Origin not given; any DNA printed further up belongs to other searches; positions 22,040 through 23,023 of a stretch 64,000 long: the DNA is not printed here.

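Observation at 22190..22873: AT-rich orphan ORF with an RNxxxHG (HEPN-like) motif fills the hydantoinase-to-ATPase junction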

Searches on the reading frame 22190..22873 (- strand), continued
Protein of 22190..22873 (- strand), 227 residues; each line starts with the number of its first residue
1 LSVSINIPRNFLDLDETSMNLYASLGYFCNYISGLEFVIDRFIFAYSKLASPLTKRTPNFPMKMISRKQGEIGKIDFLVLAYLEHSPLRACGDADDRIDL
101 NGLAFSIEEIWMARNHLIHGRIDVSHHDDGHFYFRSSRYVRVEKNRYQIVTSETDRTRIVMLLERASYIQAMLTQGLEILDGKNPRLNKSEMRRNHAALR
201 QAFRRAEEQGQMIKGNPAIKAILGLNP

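Call 50: find_encoding_contigs(protein=P0017, flank=8000, max_places=3)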
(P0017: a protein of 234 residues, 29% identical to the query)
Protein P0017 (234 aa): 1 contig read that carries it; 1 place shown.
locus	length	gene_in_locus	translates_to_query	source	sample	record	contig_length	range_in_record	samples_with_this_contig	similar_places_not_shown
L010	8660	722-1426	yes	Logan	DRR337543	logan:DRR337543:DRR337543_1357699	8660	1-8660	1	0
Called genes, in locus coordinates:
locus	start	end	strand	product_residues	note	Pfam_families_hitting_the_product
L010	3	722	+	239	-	?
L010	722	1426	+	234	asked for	-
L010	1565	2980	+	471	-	PF00884:Sulfatase, PF01663:Phosphodiest (faint), PF02995:DUF229 (weak), PF16347:SGSH_C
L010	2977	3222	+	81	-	-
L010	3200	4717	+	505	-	PF04932:Wzy_C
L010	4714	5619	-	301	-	PF00696:AA_kinase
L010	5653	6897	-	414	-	PF07690:MFS_1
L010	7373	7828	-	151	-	PF00588:SpoU_methylase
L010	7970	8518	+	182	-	PF10399:UCR_Fe-S_N, PF00355:Rieske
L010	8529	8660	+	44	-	?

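Call 54: find_encoding_contigs(protein=P0001, flank=10000, max_places=3)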
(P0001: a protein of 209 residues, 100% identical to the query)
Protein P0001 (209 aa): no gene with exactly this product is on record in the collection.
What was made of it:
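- Tried and rejected: Looking up the window's own gene call in the contig index found nothing on record (call 54).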

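Call 58: find_related_loci(query=A3, collection=genome_contigs, flank=10000)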
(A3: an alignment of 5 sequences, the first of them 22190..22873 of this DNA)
Query A3 (227 aa) in genome_contigs; peptide patterns used: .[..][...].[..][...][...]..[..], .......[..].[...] (x = any residue, [..] = any of these).
96 stretches matched a pattern; 1 encode a relative of the query (tblastn E <= 1e-3); 1 distinct loci.
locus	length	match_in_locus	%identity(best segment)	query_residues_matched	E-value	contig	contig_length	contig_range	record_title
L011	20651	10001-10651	40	1-224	6e-55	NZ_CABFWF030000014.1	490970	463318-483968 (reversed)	Pseudorhizobium endolithicum strain JC140, whole genome shotgun sequence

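Call 66: find_related_loci(query=A3, collection=metagenome_contigs, flank=6000)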
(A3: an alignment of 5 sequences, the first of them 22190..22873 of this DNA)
Query A3 (227 aa) in metagenome_contigs; peptide patterns used: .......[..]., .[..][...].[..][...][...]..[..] (x = any residue, [..] = any of these).
406 stretches matched a pattern; 2 encode a relative of the query (tblastn E <= 1e-3); 2 distinct loci.
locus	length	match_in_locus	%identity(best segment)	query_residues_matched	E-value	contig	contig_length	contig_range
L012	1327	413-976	46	12-203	1e-56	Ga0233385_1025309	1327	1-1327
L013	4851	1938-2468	44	20-201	4e-47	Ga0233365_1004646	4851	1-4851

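Call 67: find_related_loci(query=A3, collection=viral_contigs, flank=6000)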
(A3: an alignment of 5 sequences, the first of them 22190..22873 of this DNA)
Query A3 (227 aa) in viral_contigs; peptide patterns used: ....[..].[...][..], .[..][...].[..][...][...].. (x = any residue, [..] = any of these).
20 stretches matched a pattern, but none encodes a relative of the query by tblastn (E <= 1e-3).
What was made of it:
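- Tried and rejected: Only the close-subfamily alignment worked (calls 58, 66, 67).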

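Call 70: find_encoding_contigs(protein=P0013, flank=6000, max_places=2)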
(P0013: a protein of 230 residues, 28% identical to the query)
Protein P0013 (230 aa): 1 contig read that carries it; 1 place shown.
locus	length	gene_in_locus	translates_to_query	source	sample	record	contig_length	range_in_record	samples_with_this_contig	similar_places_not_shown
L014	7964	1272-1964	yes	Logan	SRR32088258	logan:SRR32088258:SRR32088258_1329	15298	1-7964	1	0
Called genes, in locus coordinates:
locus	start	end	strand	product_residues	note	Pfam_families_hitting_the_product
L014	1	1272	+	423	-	?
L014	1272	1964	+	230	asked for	-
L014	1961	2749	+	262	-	PF00005:ABC_tran, PF09818:ABC_ATPase (faint)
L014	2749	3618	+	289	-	PF00528:BPD_transp_1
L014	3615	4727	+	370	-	PF00528:BPD_transp_1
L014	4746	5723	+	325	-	PF09084:NMT1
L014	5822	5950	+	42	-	-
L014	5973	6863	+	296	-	-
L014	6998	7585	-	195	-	PF00440:TetR_N, PF21351:TetR_C_41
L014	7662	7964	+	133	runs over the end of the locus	PF00903:Glyoxalase, PF12681:Glyoxalase_2 (weak)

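Call 71: find_encoding_contigs(protein=P0024, flank=6000, max_places=2)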
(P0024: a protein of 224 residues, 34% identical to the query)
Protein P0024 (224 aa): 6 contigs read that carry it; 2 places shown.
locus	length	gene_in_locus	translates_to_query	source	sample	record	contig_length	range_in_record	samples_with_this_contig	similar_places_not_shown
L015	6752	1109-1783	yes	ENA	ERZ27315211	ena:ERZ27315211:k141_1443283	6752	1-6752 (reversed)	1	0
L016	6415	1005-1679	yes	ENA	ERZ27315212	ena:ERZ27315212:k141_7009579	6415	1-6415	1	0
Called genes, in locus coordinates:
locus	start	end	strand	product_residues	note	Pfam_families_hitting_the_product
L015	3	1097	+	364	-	?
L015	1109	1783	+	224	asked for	-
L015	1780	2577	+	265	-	PF00005:ABC_tran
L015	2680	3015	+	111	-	-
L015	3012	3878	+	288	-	PF00528:BPD_transp_1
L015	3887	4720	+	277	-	PF00528:BPD_transp_1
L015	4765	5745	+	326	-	PF09084:NMT1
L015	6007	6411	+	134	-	PF01381:HTH_3, PF13560:HTH_31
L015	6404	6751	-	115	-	?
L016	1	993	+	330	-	?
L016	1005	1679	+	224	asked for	-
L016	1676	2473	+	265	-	PF00005:ABC_tran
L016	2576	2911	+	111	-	-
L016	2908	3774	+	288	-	PF00528:BPD_transp_1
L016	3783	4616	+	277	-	PF00528:BPD_transp_1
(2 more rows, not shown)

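Call 73: search_protein_families(library=pfam, proteins=[L011:12000-12596:+, L001:12032-12367:+, L003:8774-9136:+], max_evalue=0.1)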
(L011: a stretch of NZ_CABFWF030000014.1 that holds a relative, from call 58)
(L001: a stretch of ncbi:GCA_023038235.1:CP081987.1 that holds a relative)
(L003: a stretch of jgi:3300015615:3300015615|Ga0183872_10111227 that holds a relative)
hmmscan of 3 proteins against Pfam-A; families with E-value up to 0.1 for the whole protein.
L011:12000-12596:+ (198 aa): 2 families
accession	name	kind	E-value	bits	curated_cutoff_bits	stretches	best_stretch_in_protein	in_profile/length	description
PF04480.18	DUF559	-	2.1e-31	108.5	20.6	1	82-183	3-102/109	Protein of unknown function (DUF559)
PF18741.7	MTES_1575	-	2.4e-06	28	38.2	1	104-179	6-86/96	REase_MTES_1575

L001:12032-12367:+ (111 aa): 2 families
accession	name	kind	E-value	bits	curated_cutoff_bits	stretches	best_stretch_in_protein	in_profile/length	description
PF00892.27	EamA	-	0.00034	21.4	28.2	1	5-104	35-134/135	EamA-like transporter family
PF06800.18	Sugar_transport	-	0.04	13.7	26.3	1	25-99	196-269/280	Sugar transport protein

L003:8774-9136:+ (120 aa): 0 families

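Call 76: search_solved_structures(query=P0026, max_evalue=10)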
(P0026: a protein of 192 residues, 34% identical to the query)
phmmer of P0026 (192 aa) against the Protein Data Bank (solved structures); distinct sequences matched with E-value up to 10: 3.
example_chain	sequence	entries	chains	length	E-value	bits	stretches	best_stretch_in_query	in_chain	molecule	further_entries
3q2b_A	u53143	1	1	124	0.66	12.9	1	98-141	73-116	Cofilin/actin-depolymerizing factor homolog 1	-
2xf1_A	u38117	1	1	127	0.7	12.8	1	98-141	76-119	COFILIN ACTIN-DEPOLYMERIZING FACTOR HOMOLOG 1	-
1ev7_A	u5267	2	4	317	1.1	12.2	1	122-160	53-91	TYPE IIE RESTRICTION ENDONUCLEASE NAEI | TYPE II RESTRICTION ENZYME NAEI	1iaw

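Call 77: search_solved_structures(query=P0033, max_evalue=10)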
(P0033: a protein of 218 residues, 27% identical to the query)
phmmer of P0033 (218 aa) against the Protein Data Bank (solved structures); distinct sequences matched with E-value up to 10: 2.
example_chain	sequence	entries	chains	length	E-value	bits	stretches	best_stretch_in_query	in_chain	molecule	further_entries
7ocy_C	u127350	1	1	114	0.095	15.5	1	80-137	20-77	Nanobody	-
2ekc_A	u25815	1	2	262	0.94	12.2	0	125-189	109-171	Tryptophan synthase alpha chain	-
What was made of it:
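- Tried and rejected: Single distant members against PDB gave only noise (calls 76, 77).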

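Call 78: search_protein_families(library=padloc, alignment_id=A2, max_evalue=1)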
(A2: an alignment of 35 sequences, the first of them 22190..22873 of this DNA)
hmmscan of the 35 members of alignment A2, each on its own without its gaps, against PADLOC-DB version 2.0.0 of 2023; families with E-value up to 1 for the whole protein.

A. member 1, window:22190-22873:- (227 aa): 0 families

B. families by the number of members that match (of 35 scanned): 6 families
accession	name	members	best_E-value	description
PDLC01621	Csx1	1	0.00078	CAS-III; associated_signaling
PDLC01771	Cas4b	1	0.0058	-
PDLC03792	RTas1465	1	0.0074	DRT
PDLC02253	AbiEi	1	0.0089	AbiEi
PDLC02780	SspC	1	0.022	SspC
PDLC03523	REase_II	1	0.056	Type II restriction enzyme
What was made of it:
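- Closest known: Csx1/Csm6 HEPN domains. Same: One family member hits the PADLOC Csx1 model at 7.8e-4 (call 78).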

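Call 85: search_dna_similar(query=window:22190-22873:-, collection=plasmids, mode=protein, max_evalue=0.001, max_rows=30)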
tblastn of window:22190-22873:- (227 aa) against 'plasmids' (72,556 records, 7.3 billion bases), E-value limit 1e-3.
No match.

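Call 86: search_dna_similar(query=window:22190-22873:-, collection=phages, mode=protein, max_evalue=0.01, max_rows=10)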
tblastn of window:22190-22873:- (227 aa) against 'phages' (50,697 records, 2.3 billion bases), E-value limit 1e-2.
No match.
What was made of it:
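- There are no copies in the plasmid or phage collections (calls 85, 86), and the close-subfamily pattern scan of IMG/VR found none (call 67).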

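Call 87: find_encoding_contigs(protein=P0007, flank=6000, max_places=2)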
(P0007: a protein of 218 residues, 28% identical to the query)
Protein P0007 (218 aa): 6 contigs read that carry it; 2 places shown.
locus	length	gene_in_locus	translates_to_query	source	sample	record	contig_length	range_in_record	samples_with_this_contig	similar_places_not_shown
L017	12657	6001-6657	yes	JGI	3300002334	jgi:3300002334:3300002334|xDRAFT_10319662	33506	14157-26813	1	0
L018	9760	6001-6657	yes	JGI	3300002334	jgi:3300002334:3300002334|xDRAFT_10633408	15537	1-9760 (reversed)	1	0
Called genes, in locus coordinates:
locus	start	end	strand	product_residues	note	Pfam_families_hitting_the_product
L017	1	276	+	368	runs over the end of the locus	PF04143:Sulf_transp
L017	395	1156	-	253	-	PF00440:TetR_N, PF08362:TetR_C_3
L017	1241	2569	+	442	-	PF00202:Aminotran_3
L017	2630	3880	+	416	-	PF01546:Peptidase_M20, PF07687:M20_dimer (faint)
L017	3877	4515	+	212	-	PF01810:LysE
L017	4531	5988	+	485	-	PF07969:Amidohydro_3 (weak), PF01979:Amidohydro_1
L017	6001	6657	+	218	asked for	-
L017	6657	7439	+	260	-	PF09818:ABC_ATPase (faint), PF00005:ABC_tran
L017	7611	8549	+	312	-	PF00528:BPD_transp_1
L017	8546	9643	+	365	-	PF00528:BPD_transp_1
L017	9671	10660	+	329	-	PF09084:NMT1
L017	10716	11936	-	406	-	PF00890:FAD_binding_2 (faint), PF01134:GIDA (faint), PF01266:DAO (faint), PF03486:HI0933_like (faint), PF07992:Pyr_redox_2, PF01262:AlaDh_PNT_C (weak), PF00070:Pyr_redox, PF14759:Reductase_C, +2 more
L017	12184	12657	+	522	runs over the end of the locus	PF01799:Fer2_2, PF00941:FAD_binding_5, PF03450:CO_deh_flav_C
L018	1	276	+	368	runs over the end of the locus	PF04143:Sulf_transp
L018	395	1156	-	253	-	PF00440:TetR_N, PF08362:TetR_C_3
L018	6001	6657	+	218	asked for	-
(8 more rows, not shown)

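Call 88: find_encoding_contigs(protein=P0029, flank=6000, max_places=2)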
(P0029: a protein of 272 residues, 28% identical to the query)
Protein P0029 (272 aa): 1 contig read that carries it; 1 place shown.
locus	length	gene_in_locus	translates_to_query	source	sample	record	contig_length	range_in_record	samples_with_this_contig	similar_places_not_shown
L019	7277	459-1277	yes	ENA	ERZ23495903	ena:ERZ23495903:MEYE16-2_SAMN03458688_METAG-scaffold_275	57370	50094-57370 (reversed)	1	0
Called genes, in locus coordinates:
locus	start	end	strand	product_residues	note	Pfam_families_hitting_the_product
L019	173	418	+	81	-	-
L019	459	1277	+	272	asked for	-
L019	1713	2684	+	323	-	PF26965:MimR_N, PF01590:GAF, PF02954:HTH_8, PF13556:HTH_30 (weak)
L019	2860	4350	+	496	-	PF00171:Aldedh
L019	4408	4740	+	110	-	PF05610:DUF779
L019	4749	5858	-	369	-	PF02563:Poly_export, PF22461:SLBB_2 (weak)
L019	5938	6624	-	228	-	PF02397:Bac_transf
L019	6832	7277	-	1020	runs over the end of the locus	PF03773:ArsP_1, PF01839:FG-GAP (faint), PF13517:FG-GAP_3, PF07593:UnbV_ASPIC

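Call 96: predict_structure(alignment_id=A6)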
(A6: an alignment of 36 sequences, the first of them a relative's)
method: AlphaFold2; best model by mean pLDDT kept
length: 192 residues; sequences in the alignment: 36
mean_pLDDT: 91.6   pTM: 0.80
mean pLDDT of the five models: 91.6, 90.8, 90.2, 89.1, 88.1
residues with pLDDT >= 90: 142; 70-90: 40; 50-70: 8; < 50: 2
segments of 3 or more residues with pLDDT < 50: none
pLDDT, mean of each block of 10 residues (from residue 1): 94 98 98 98 98 87 92 96 93 95 96 96 96 96 91 80 85 88 71 50
secondary structure, 60 per line:
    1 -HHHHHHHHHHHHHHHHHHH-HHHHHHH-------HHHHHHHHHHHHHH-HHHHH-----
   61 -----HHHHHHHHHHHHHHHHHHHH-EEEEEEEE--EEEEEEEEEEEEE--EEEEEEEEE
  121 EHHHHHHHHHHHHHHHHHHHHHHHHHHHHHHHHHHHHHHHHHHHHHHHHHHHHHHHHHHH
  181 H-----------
elements in order: H2-20 H22-28 H36-49 H51-55 H66-85 E87-94 E97-109 E112-121 H122-181

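Call 98: fold_search(model_id=the predicted structure, library=pdb)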
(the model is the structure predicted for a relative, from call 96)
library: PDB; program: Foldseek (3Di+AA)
matches with E <= 10: 463; with E <= 0.001: 0
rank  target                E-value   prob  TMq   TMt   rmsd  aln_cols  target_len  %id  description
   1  8f2r_A                2.0e-01  0.12  0.18  0.18  20.4       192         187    9  Human CCC complex (released 2023-05-24)
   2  9b85_N                4.4e-01  0.06  0.13  0.10  23.4       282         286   10  Cryo-EM structure of human dynactin complex bound to Chlamydia effector Dre1 (released 2025-04-16)
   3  8ouj_C                4.4e-01  0.04  0.13  0.08  19.2       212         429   13  Heterotrimeric Complex of Human ASCT2 with Syncytin-1 (released 2024-05-01)
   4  9io5_N                7.3e-01  0.06  0.16  0.13  23.8       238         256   13  Cryo-EM structure of G1-ATPase dimer from Mycoplasma mobile gliding machinery (released 2025-03-12)
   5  8yt8_S                7.8e-01  0.10  0.20  0.21  15.2       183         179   11  Cryo-EM structure of the dystrophin glycoprotein complex (released 2024-12-11)
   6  3c30                  7.8e-01  0.08  0.16  0.15  14.2       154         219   16  Crystal structure of the Vibrio Cholerae LuxQ periplasmic domain (SeMet) (released 2009-02-03)
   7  9cpa_h                8.2e-01  0.06  0.15  0.04  26.6       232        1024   12  Structure of a Mammalian DHX29-bound 43S Pre-initiation Complex (released 2025-07-23)
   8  8cud                  8.7e-01  0.08  0.20  0.11  16.7       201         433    8  Human excitatory amino acid transporter 3 (EAAT3) protomer in an outward facing apo state in 300 mM KCl (released 2023-05-10)
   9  4kwy_A                9.2e-01  0.14  0.16  0.21  13.1       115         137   11  Crystal structure of a putative lipoprotein (CC_3750) from Caulobacter crescentus CB15 at 2.40 A resolution (released 2013-06-19)
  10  9b7j_N                9.2e-01  0.06  0.13  0.10  19.3       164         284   10  Cryo-EM structure of human dynactin complex bound to Chlamydia effector Dre1 (released 2025-04-16)
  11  2hn1                  1.0e+00  0.21  0.18  0.14  19.8       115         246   12  Crystal structure of a CorA soluble domain from A. fulgidus in complex with Co2+ (released 2006-08-29)
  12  8hp0_A                1.0e+00  0.20  0.15  0.10   6.1        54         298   24  Crystal structure of meso-diaminopimelate dehydrogenase from Prevotella timonensis (released 2023-12-13)
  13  6w3g_A                1.1e+00  0.21  0.17  0.28  12.4       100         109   12  Rd1NTF2_04 with long sheet (released 2020-04-15)
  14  5knd_G                1.1e+00  0.03  0.12  0.12  26.5       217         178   10  Crystal structure of the Pi-bound V1 complex (released 2016-11-02)
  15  7zj1_A                1.2e+00  0.07  0.11  0.22  11.2       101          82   16  Crystal structure of ADAR1-dsRBD3 dimer (released 2023-10-25)
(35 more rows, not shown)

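Call 100: search_protein_families(library=phrogs, alignment_id=A2, max_evalue=0.1)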
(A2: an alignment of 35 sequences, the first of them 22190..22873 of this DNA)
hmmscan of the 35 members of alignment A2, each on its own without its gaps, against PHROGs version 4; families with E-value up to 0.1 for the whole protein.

A. member 1, window:22190-22873:- (227 aa): 0 families

B. families by the number of members that match (of 35 scanned): 6 families
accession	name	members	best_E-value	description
phrog_11831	-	1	0.0086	-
phrog_24379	-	1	0.033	-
phrog_15655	-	1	0.054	-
phrog_22059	-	1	0.073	-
phrog_38421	-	1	0.083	-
phrog_3846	-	1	0.084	-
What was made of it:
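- Tried and rejected: PHROGs gave nothing below 0.0086 (call 100).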

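Call 105: find_homologous_proteins(query=A6, max_evalue=10)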
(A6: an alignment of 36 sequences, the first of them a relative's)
Query A6 (36 sequences) (192 aa, profile of the alignment): 6 proteins with E <= 10 among 8000 candidates.
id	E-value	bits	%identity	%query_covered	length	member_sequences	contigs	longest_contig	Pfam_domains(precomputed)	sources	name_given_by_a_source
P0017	4.6e-56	208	25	64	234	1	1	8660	-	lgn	-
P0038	2.0e-47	180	64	97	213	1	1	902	-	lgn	-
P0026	3.4e-46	175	100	100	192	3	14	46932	-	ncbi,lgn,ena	-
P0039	5.7e-42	162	65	100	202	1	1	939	-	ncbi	-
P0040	1.4e-41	160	22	60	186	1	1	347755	-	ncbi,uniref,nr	ncbi:hypothetical protein HFO60_15930 [Rhizobium leguminosarum]|uniref:hypothetical protein n=1 Tax=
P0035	1.9e-35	140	22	76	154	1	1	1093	-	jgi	jgi:hypothetical protein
